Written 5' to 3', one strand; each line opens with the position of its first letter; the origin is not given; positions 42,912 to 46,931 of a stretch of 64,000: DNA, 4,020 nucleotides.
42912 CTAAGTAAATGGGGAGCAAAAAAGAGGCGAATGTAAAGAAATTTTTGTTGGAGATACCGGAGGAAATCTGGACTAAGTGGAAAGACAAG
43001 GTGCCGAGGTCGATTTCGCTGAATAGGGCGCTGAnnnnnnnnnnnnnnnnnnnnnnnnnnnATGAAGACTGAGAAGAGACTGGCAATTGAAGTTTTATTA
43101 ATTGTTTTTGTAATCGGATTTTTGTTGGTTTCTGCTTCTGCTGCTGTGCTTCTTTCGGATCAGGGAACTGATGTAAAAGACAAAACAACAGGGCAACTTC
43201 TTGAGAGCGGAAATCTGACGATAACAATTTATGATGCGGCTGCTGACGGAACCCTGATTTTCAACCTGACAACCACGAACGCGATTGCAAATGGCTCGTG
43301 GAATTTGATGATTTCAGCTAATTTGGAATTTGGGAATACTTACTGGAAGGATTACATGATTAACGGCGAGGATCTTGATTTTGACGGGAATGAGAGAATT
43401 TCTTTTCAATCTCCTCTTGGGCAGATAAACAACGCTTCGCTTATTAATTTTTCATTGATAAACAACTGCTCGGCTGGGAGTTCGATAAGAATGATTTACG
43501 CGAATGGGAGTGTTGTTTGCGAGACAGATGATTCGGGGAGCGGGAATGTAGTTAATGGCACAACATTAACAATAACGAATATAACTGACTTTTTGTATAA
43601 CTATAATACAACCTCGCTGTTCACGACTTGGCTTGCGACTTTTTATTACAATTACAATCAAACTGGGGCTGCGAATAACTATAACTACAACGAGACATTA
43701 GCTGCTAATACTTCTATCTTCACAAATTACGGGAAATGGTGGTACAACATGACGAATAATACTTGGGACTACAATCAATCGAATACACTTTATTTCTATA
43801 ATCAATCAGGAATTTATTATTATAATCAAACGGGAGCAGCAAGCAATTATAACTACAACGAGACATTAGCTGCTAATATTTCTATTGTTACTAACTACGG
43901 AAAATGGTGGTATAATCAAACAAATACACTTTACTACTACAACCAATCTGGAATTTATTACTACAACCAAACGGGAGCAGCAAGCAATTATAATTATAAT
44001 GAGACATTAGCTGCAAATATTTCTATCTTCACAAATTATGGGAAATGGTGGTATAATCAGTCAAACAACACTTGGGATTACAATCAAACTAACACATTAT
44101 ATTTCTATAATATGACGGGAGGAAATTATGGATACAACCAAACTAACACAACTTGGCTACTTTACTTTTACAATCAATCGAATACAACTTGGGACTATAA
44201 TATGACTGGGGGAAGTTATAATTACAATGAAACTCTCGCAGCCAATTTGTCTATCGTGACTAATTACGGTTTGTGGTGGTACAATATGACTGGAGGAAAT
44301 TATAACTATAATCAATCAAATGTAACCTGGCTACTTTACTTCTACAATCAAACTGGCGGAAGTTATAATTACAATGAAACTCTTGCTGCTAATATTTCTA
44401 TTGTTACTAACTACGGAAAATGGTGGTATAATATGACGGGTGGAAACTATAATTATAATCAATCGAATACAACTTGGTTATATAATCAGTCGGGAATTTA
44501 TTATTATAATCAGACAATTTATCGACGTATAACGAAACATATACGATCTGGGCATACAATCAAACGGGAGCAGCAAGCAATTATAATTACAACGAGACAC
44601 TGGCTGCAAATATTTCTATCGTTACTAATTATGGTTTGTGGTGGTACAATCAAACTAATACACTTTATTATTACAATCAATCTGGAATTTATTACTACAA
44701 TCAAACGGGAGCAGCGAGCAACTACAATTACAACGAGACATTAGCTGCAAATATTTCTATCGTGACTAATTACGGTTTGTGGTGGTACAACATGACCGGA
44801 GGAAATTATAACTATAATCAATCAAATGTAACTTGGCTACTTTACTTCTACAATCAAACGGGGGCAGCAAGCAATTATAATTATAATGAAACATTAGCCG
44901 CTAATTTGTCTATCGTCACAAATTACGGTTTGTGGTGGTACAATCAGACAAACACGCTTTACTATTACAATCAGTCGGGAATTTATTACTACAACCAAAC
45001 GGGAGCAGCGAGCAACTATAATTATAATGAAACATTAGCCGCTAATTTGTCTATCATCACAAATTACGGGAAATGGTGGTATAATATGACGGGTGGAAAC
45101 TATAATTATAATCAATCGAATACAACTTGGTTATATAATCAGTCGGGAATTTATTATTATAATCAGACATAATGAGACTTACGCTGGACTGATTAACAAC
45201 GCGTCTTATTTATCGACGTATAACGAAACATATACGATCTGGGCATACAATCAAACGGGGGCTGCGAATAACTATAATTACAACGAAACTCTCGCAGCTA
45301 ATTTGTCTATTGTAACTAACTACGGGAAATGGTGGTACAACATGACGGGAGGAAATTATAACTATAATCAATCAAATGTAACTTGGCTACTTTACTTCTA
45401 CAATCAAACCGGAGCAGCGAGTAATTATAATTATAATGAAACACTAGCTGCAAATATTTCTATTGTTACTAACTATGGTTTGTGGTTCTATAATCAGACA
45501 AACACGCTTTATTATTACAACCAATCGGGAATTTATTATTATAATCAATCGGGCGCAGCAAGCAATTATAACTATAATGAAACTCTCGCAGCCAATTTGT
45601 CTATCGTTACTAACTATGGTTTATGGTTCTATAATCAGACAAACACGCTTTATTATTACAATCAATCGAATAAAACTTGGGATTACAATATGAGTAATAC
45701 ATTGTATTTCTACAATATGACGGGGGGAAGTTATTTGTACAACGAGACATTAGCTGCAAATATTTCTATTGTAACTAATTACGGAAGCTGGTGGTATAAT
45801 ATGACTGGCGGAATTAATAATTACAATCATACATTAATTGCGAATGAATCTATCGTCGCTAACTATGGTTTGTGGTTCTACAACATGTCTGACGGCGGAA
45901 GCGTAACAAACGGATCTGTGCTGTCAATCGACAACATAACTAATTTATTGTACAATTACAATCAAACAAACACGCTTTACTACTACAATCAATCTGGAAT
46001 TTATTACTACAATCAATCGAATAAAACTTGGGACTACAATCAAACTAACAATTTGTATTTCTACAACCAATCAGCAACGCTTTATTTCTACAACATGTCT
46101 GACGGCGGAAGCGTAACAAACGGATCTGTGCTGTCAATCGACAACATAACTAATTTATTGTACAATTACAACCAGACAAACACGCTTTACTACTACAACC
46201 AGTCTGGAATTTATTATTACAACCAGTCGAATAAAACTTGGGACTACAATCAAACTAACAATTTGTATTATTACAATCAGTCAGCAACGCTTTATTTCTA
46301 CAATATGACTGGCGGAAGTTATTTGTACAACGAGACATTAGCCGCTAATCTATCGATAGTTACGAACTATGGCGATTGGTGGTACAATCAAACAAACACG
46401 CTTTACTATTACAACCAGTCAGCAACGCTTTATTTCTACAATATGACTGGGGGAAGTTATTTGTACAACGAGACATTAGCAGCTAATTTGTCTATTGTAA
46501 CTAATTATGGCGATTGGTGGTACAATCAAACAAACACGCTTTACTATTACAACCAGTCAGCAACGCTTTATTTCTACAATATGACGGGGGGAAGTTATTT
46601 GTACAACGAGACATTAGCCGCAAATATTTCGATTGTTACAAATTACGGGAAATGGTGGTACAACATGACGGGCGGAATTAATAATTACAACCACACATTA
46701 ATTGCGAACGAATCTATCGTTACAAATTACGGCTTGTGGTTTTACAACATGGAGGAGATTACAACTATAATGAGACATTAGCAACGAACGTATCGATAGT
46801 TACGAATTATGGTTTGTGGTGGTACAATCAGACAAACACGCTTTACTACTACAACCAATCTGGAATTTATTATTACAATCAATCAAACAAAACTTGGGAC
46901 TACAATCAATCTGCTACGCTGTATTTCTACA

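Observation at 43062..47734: ~4.7-kb Asn/Tyr/Trp repeat gene saturated with N-x-S/T sequons, broken by three frame changes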

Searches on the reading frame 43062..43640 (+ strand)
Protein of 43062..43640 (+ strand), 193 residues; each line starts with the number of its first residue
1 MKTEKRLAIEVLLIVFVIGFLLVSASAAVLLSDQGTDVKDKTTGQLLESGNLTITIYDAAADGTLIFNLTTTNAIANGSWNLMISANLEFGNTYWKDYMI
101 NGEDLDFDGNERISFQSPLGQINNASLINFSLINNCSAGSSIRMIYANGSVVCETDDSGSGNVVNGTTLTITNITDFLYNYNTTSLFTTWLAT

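Call 35: find_related_loci(query=window:43062-43640:+, collection=genome_contigs, flank=10000)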
Query window:43062-43640:+ (193 aa) in genome_contigs; peptide patterns used: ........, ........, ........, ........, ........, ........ (x = any residue, [..] = any of these).
143 stretches matched a pattern; 2 encode a relative of the query (tblastn E <= 1e-3); 2 distinct loci.
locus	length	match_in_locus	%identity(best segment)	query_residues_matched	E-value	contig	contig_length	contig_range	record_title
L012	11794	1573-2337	66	6-188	7e-66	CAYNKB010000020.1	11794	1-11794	MAG TPA_asm: Candidatus Woesearchaeota archaeon isolate SRP050083_co1_132 genome assembly, contig: NODE_2507_length_1179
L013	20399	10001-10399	60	21-153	1e-52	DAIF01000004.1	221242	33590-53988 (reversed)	MAG TPA_asm: Candidatus Pacearchaeota archaeon UBA73 UBA73_contig_4251, whole genome shotgun sequence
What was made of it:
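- Tried and rejected: It did not find the source genome (call 35).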

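Call 39: predict_structure(alignment_id=A1)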
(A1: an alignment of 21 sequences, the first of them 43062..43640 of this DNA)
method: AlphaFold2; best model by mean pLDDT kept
length: 193 residues; sequences in the alignment: 21
mean_pLDDT: 74.4   pTM: 0.54
mean pLDDT of the five models: 74.4, 72.4, 71.9, 70.9, 69.9
residues with pLDDT >= 90: 73; 70-90: 49; 50-70: 33; < 50: 38
segments of 3 or more residues with pLDDT < 50: 158-193
pLDDT, mean of each block of 10 residues (from residue 1): 81 92 71 92 95 95 94 96 89 92 82 80 53 68 66 61 40 36 40 38
secondary structure, 60 per line:
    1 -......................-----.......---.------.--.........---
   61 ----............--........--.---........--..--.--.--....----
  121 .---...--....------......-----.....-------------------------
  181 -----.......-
elements in order: H2-23 E29-35 E49-57 E65-76 E79-86 E93-100 E113-116 H130-133 E140-145 E151-155 H186-192
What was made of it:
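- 43062..43145 (+): Predicted signal peptide (aa 1-28, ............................). AlphaFold models a helix at residues 2-23 (call 39).
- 43146..43544 (+): Conserved N-terminal domain (aa 29-161). It has an Ig-like beta-sandwich core (confident for about aa 30-100), followed by a lower-confidence stretch that carries the two conserved Cys. The AlphaFold model has pLDDT >90 over aa 30-100 (call 39).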

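Call 43: fold_search(model_id=the predicted structure, library=pdb)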
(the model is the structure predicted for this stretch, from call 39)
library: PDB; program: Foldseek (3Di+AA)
matches with E <= 10: 1684; with E <= 0.001: 0
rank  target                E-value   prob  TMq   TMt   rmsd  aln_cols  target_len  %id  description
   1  3py9                  5.6e-03  1.00  0.27  0.20   5.7        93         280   12  X-ray structural studies of the entire extra-cellular region of the Ser/Thr kinase PrkC from Staphylococcus aureus (released 2011-01-19)
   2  7uwk_D                6.6e-03  0.97  0.30  0.26   9.6       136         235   11  Structure of the higher-order IL-25-IL-17RB complex (released 2022-07-27)
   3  6msv_C                1.3e-02  0.99  0.26  0.51   8.3        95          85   14  Structure of the 6th type III domain from human fibronectin (released 2019-10-23)
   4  7o0b                  1.5e-02  1.00  0.28  0.46   4.1        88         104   22  TRIM3 Filamin domain (released 2022-04-13)
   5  7cg8_A                1.5e-02  0.99  0.29  0.46   6.4        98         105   14  Structure of the sensor domain (short construct) of the anti-sigma factor RsgI4 in Pseudobacteroides cellulosolvens (released 2021-06-30)
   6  6d7j_A                1.5e-02  0.95  0.23  0.07  13.0       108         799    9  The Crystal Structure of Parabacteroides merdae Beta-Glucuronidase (GUS) with Glycerol in Active-Site (released 2019-05-01)
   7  6d7j_D                1.7e-02  0.98  0.26  0.08  12.3       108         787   11  The Crystal Structure of Parabacteroides merdae Beta-Glucuronidase (GUS) with Glycerol in Active-Site (released 2019-05-01)
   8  6d7j_B                1.7e-02  0.98  0.26  0.08  13.4       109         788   11  The Crystal Structure of Parabacteroides merdae Beta-Glucuronidase (GUS) with Glycerol in Active-Site (released 2019-05-01)
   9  6oe6_A                1.8e-02  1.00  0.31  0.45   3.5        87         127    8  Structure of a Uncharacterized protein from Leptospira interrogans serogroup Icterohaemorrhagiae serovar Copenhageni ( (released 2019-04-17)
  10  7cg8_C                1.8e-02  0.99  0.29  0.48   5.9        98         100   14  Structure of the sensor domain (short construct) of the anti-sigma factor RsgI4 in Pseudobacteroides cellulosolvens (released 2021-06-30)
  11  6rpt_C                1.8e-02  0.99  0.27  0.42   7.2        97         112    9  Structure of tick complement inhibitor CirpT1 complexed with macroglobubulin domain 4 of human complement C5 (released 2020-01-08)
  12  6dxu_C                1.9e-02  0.98  0.26  0.07  13.4       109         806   11  Crystal Structure of Parabacteroides merdae Beta-Glucuronidase (GUS) (released 2019-02-27)
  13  2ygv_B                1.9e-02  0.92  0.22  0.27   6.8        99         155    9  Conserved N-terminal domain of the yeast Histone Chaperone Asf1 in complex with the C-terminal fragment of Rad53 (released 2012-02-15)
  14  6dxu_D                2.1e-02  0.90  0.22  0.06  14.6       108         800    9  Crystal Structure of Parabacteroides merdae Beta-Glucuronidase (GUS) (released 2019-02-27)
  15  8dhl_A                2.3e-02  0.93  0.26  0.07   4.3       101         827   13  Tannerella forsythia beta-glucuronidase (L2) (released 2023-05-17)
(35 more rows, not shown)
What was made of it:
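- The N-terminal model is a confident beta-sandwich (calls 39, 43).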

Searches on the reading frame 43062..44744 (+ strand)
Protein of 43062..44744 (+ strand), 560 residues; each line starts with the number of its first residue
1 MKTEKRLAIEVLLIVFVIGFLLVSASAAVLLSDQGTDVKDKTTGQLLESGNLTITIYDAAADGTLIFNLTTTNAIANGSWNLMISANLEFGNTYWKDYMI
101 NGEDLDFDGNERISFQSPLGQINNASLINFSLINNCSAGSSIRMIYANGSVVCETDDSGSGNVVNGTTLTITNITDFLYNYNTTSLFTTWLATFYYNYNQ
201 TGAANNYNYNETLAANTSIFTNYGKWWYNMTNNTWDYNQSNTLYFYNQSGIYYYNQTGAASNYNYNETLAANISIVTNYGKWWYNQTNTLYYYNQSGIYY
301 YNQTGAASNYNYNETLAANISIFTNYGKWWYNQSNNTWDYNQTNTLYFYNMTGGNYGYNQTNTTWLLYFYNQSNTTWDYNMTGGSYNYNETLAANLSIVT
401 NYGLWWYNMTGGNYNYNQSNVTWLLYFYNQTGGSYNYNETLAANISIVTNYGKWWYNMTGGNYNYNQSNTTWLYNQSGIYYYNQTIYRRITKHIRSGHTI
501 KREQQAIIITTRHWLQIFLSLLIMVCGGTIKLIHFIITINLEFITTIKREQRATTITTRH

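Call 9: search_protein_families(library=pfam, proteins=[window:43062-44744:+], max_evalue=0.01)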
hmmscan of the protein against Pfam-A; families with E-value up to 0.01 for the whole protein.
window:43062-44744:+ (560 aa): 1 family
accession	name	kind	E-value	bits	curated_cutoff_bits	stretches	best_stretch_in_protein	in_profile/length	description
PF03259.23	Robl_LC7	-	3.6e-06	27.1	23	0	435-462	35-62/91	Roadblock/LC7 domain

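Call 10: find_encoding_contigs(protein=window:43062-44744:+, flank=10000, max_places=10)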
Protein window:43062-44744:+ (560 aa): no gene with exactly this product is on record in the collection.

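Call 80: list_cluster_members(proteins=[L009:2851-7707:-, L008:3061-7707:-, L002:6563-10000:+, window:43062-44744:+, window:44636-45172:+, window:45093-46781:+, window:46736-47734:+, window:47735-49525:+, window:49494-51143:+])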
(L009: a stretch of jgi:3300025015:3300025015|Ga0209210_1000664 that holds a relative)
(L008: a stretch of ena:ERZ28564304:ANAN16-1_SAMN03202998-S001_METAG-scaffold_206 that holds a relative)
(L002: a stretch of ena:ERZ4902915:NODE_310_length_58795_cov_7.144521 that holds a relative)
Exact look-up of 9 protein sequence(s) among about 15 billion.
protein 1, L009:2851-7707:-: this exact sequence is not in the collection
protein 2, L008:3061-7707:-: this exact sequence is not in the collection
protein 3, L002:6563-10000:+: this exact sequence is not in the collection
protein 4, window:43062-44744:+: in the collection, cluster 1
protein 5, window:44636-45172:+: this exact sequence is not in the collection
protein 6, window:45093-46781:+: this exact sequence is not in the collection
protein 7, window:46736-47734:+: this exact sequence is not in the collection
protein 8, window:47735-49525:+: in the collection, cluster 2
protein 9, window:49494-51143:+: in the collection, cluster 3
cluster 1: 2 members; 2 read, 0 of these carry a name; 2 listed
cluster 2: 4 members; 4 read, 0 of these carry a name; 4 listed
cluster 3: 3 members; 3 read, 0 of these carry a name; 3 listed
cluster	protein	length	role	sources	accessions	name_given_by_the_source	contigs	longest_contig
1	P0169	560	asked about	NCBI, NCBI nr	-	-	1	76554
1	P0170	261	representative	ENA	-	-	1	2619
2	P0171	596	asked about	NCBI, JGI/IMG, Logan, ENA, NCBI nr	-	-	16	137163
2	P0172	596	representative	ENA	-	-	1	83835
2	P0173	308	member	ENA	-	-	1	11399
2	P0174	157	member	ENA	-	-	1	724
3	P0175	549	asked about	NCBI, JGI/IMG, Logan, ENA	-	-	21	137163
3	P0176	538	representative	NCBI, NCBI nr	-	-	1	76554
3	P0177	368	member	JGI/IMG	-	-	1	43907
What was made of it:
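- On Phase-variable gene (slipped-strand mispairing): The truncated product is on one contig only (call 80).
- The neighbouring proteins are on 16 and 21 contigs from NCBI, JGI, ENA and Logan (call 80). The truncated product is on record from one contig only (call 80).
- Tried and rejected: The cluster look-up later found the 560-aa fragment on a single NCBI contig (call 80).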

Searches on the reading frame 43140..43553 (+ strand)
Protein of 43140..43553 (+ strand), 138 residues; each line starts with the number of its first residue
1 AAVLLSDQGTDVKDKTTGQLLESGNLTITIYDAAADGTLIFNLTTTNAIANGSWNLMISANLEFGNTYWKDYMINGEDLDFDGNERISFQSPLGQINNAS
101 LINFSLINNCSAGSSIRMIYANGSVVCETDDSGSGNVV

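Call 68: search_protein_representatives(alignment_id=A3)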
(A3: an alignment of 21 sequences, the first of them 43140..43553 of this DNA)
Query: 21 sequences, 138 profile positions. Proteins with E-value up to 0.001 (for the whole library): 1494; up to 1e-10: 742; up to 1e-30: 113. The best 150 are listed.
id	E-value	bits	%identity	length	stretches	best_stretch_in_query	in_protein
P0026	1.4e-65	235.5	-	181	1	2-136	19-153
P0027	2.7e-64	231.3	-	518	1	2-136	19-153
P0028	8.5e-63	226.5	-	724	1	2-135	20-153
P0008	1.1e-62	226.1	-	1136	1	2-137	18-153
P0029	1.5e-62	225.7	-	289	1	2-134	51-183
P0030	1.7e-62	225.5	-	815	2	2-135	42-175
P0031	3.7e-62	224.4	-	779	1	2-135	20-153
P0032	4.6e-62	224.1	-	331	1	2-135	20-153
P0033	5.1e-62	223.9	-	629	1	2-135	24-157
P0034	8.8e-62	223.2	-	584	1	2-135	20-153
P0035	1.2e-61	222.8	-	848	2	2-137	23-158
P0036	1.7e-61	222.3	-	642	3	2-137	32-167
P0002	2.0e-61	222.0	-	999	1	2-137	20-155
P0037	2.3e-61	221.8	-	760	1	2-136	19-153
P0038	2.7e-61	221.6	-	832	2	4-135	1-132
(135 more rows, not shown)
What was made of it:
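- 43146..43544 (+): A profile search finds 1,494 representative clusters at E<=1e-3, with the domain almost always at residues ~20-155 (call 68).
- On Unnamed DPANN large surface-protein family (defined here by the N-terminal domain): The profile finds 1,494 clusters, with the domain at residues ~20-155 (call 68).
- The family comprises 1,494 representative clusters (call 68).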

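Call 69: search_protein_families(library=pfam, proteins=[window:43140-43553:+], max_evalue=1)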
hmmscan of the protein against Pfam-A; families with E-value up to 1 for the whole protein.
window:43140-43553:+ (138 aa): 0 families

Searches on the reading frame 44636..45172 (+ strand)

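Call 9: search_protein_families(library=pfam, proteins=[window:44636-45172:+], max_evalue=0.01)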
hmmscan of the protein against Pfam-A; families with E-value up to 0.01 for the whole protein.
window:44636-45172:+ (178 aa): 1 family
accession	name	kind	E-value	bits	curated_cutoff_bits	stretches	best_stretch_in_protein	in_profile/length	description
PF03259.23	Robl_LC7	-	0.0013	18.9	23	0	128-155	35-62/91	Roadblock/LC7 domain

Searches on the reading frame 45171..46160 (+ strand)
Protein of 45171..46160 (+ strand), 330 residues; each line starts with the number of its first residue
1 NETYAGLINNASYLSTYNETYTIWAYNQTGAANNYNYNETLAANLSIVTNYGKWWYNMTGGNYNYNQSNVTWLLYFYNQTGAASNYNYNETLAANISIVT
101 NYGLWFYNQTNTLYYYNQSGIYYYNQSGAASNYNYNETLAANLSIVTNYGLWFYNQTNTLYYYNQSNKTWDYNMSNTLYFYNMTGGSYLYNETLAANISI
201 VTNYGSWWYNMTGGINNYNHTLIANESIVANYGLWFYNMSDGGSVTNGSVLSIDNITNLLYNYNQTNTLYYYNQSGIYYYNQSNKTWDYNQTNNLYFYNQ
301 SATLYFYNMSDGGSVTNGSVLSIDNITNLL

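Call 51: predict_structure(alignment_id=A2)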
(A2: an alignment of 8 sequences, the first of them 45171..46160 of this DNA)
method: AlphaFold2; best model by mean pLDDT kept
length: 330 residues; sequences in the alignment: 8
mean_pLDDT: 31.9   pTM: 0.29
mean pLDDT of the five models: 31.9, 28.7, 28.4, 24.3, 24.1
residues with pLDDT >= 90: 0; 70-90: 0; 50-70: 0; < 50: 330
segments of 3 or more residues with pLDDT < 50: 1-330
pLDDT, mean of each block of 10 residues (from residue 1): 29 26 27 29 32 32 27 33 32 33 32 25 31 28 33 38 36 37 35 32 41 36 35 39 35 32 33 24 25 29 26 36 35
secondary structure, 60 per line:
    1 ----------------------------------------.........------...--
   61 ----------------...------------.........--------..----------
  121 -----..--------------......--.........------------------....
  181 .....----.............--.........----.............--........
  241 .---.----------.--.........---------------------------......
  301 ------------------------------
elements in order: E41-49 E56-58 E77-79 E92-100 E142-147 E150-158 E177-185 E190-202 E205-213 E218-230 E233-241 E259-267 E295-300
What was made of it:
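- On Beta-solenoid / beta-helix repeat protein: It shows only scattered strands (call 51).
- The repeat model is uninformative (pLDDT 32, call 51).
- Tried and rejected: The repeat block gave pLDDT 32, so the beta-solenoid idea is neither supported nor refuted (call 51).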

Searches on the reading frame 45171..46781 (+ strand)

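Call 9: search_protein_families(library=pfam, proteins=[window:45171-46781:+], max_evalue=0.01)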
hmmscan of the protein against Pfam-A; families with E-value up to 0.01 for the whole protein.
window:45171-46781:+ (536 aa): 1 family
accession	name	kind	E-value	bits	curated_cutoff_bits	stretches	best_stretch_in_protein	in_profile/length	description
PF03259.23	Robl_LC7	-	4.4e-05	23.6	23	0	37-62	37-62/91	Roadblock/LC7 domain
